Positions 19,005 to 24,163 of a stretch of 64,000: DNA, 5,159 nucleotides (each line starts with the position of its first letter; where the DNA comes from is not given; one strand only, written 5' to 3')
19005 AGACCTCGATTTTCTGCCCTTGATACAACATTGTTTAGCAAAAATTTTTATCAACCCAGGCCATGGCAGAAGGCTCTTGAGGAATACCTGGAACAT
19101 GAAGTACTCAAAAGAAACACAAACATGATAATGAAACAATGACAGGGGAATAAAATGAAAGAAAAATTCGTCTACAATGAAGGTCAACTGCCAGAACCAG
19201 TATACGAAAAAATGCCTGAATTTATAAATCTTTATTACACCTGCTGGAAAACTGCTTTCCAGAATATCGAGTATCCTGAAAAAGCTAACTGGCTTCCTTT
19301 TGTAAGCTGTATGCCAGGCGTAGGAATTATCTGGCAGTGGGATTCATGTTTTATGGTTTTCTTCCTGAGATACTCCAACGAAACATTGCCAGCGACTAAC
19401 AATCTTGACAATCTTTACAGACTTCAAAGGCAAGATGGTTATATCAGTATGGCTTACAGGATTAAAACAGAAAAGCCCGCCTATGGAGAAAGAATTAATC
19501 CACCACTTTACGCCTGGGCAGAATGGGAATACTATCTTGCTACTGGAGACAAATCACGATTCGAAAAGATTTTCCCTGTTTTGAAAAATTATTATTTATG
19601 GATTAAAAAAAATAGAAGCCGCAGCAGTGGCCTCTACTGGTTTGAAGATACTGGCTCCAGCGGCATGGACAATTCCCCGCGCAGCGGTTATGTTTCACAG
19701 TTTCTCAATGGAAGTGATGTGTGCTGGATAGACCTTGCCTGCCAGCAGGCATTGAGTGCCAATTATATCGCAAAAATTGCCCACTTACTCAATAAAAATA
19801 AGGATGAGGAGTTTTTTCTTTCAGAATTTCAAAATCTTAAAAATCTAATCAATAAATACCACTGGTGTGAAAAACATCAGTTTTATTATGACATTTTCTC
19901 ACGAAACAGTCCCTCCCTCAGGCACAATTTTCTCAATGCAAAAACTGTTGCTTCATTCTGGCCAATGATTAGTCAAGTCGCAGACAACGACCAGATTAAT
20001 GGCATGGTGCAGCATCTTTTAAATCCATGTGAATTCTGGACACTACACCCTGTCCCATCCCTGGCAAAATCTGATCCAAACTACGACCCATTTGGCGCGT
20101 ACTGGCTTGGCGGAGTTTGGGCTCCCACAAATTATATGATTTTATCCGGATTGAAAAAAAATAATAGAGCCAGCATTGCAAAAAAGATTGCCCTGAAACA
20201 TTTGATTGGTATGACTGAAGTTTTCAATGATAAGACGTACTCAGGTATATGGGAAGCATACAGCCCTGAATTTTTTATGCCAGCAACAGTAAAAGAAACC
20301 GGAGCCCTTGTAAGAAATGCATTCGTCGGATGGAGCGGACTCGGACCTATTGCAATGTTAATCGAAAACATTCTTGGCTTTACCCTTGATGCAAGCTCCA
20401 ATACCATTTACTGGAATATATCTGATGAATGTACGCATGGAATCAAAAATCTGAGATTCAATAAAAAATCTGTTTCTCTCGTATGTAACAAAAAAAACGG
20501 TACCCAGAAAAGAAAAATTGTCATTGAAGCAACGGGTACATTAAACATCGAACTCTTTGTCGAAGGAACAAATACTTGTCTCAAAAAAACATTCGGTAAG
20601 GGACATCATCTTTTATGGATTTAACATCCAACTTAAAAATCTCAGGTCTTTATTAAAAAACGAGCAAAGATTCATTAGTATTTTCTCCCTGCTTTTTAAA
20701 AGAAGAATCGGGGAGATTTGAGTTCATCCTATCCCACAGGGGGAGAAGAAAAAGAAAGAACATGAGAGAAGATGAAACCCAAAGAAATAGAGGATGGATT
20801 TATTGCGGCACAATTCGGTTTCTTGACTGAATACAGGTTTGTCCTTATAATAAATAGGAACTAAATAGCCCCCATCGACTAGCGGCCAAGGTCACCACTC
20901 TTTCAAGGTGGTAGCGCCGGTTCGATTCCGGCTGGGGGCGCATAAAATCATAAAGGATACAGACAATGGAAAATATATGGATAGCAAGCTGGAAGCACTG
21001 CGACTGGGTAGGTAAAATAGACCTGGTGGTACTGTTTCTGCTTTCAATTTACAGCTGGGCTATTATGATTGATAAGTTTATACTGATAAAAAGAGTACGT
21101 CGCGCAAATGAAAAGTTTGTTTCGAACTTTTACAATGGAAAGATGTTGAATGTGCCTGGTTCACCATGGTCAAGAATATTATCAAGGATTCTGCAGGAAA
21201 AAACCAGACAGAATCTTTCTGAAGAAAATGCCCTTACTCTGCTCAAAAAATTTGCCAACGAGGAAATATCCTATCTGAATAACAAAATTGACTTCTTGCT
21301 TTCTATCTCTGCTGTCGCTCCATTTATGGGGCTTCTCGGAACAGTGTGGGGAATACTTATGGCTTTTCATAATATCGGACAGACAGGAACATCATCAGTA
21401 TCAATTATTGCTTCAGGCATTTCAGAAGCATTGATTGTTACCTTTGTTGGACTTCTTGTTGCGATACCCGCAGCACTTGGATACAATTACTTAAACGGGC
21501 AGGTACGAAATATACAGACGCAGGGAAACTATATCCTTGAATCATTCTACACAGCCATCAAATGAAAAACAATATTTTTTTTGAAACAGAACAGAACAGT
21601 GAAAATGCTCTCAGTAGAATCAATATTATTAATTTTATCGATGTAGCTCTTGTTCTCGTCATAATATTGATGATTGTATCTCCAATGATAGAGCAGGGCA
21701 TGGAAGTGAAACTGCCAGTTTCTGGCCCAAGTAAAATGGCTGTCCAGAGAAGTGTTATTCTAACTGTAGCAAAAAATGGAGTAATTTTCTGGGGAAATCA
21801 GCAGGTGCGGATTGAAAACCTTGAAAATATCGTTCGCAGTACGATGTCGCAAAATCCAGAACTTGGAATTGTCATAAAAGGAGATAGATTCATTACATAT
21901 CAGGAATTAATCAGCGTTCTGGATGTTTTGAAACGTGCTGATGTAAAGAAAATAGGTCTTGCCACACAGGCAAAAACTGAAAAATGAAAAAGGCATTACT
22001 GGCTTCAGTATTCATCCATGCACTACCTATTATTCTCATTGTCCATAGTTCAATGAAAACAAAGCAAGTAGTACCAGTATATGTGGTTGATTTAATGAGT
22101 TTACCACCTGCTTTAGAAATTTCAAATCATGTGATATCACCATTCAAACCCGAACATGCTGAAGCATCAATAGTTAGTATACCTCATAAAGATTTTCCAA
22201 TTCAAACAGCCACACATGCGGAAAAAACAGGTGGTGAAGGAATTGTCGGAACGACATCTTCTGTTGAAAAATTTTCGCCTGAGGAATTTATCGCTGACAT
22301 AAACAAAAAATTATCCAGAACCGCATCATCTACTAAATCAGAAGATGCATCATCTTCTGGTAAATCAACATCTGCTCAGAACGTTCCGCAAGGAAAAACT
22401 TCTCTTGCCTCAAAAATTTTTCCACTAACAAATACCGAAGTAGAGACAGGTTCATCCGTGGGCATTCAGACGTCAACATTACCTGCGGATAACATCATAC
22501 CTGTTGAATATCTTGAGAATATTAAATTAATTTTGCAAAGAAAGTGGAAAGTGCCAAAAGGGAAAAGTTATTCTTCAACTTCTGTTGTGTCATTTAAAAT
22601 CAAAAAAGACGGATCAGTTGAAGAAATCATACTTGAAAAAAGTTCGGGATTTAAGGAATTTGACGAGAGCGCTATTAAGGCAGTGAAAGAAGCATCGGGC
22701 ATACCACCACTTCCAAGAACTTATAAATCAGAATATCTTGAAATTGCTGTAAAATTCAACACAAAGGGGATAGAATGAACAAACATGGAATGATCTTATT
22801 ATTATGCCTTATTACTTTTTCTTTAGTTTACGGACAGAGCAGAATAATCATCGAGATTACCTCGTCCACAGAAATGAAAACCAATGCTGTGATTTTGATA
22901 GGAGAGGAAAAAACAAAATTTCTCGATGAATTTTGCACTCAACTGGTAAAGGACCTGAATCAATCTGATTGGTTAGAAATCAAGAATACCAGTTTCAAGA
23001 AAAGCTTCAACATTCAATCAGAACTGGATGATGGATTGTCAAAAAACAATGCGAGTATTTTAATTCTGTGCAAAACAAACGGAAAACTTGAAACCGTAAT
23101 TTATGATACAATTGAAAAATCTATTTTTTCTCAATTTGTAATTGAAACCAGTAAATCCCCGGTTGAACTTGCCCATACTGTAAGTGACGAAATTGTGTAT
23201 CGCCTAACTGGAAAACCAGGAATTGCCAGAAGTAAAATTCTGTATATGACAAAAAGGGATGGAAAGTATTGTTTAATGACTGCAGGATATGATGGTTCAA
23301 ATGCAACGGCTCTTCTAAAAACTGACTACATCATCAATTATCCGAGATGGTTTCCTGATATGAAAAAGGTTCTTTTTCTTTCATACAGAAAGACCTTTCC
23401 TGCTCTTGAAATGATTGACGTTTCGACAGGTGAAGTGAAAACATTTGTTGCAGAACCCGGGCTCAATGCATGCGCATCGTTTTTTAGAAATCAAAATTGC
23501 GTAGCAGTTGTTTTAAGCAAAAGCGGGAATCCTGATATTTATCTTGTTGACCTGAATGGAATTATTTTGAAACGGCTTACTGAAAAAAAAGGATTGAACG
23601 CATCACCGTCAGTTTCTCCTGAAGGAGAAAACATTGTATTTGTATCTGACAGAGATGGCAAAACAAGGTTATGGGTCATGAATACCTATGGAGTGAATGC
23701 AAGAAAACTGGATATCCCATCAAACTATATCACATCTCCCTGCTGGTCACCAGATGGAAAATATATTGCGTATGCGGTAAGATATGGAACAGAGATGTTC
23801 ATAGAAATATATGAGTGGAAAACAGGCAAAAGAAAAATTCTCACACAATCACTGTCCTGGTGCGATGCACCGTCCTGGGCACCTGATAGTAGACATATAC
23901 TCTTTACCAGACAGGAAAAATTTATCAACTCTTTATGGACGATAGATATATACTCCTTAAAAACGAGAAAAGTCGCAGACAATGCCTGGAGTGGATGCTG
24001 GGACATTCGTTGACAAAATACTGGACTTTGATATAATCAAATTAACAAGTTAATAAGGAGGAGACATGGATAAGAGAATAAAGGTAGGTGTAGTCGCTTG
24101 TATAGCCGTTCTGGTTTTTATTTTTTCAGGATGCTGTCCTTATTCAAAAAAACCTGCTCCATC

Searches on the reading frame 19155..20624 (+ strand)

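Call 72: search_protein_families(library=pfam, proteins=[window:19155-20624:+], max_evalue=0.00001)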
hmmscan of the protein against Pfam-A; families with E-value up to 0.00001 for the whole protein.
window:19155-20624:+ (489 aa): 4 families
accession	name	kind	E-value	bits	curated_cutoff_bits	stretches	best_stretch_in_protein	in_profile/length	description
PF22422.2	MGH1-like_GH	-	4.1e-44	152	27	1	59-372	4-343/356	Mannosylglycerate hydrolase MGH1-like glycoside hydrolase domain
PF03200.22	Glyco_hydro_63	-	1.5e-19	70.6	22.4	1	109-349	186-439/492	Glycosyl hydrolase family 63 C-terminal domain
PF01204.24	Trehalase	-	2.2e-16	60.3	21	1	171-370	286-477/512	Trehalase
PF17389.8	Bac_rhamnosid6H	-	2.3e-06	27.6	24.5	1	84-281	69-242/339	Bacterial alpha-L-rhamnosidase 6 hairpin glycosidase domain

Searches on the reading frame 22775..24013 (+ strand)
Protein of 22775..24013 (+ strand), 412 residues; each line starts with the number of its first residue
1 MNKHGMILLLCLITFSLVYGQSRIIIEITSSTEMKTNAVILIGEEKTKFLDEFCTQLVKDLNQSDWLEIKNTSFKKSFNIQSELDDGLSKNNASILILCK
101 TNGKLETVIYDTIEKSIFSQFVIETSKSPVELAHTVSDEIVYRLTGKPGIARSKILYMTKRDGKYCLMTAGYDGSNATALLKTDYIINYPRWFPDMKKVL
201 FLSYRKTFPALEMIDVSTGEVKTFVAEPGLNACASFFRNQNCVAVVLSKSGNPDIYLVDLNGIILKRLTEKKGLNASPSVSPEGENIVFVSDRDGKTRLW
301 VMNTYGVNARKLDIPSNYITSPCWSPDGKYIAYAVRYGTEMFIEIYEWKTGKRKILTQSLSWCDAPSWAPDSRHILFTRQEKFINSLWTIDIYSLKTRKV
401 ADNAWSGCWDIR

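Call 72: search_protein_families(library=pfam, proteins=[window:22775-24013:+], max_evalue=0.00001)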
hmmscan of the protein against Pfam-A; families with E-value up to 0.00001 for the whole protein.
window:22775-24013:+ (412 aa): 3 families
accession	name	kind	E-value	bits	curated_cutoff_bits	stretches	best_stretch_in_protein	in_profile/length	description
PF07676.18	PD40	-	2.2e-24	85.2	20.9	1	265-301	1-38/38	WD40-like Beta Propeller Repeat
PF25174.1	Beta-prop_THOC3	-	1.8e-08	34.1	305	1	280-397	54-166/272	THOC3 beta-propeller domain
PF00930.27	DPPIV_N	-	7.4e-06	25.4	22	0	251-294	21-64/354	Dipeptidyl peptidase IV (DPP IV) N-terminal region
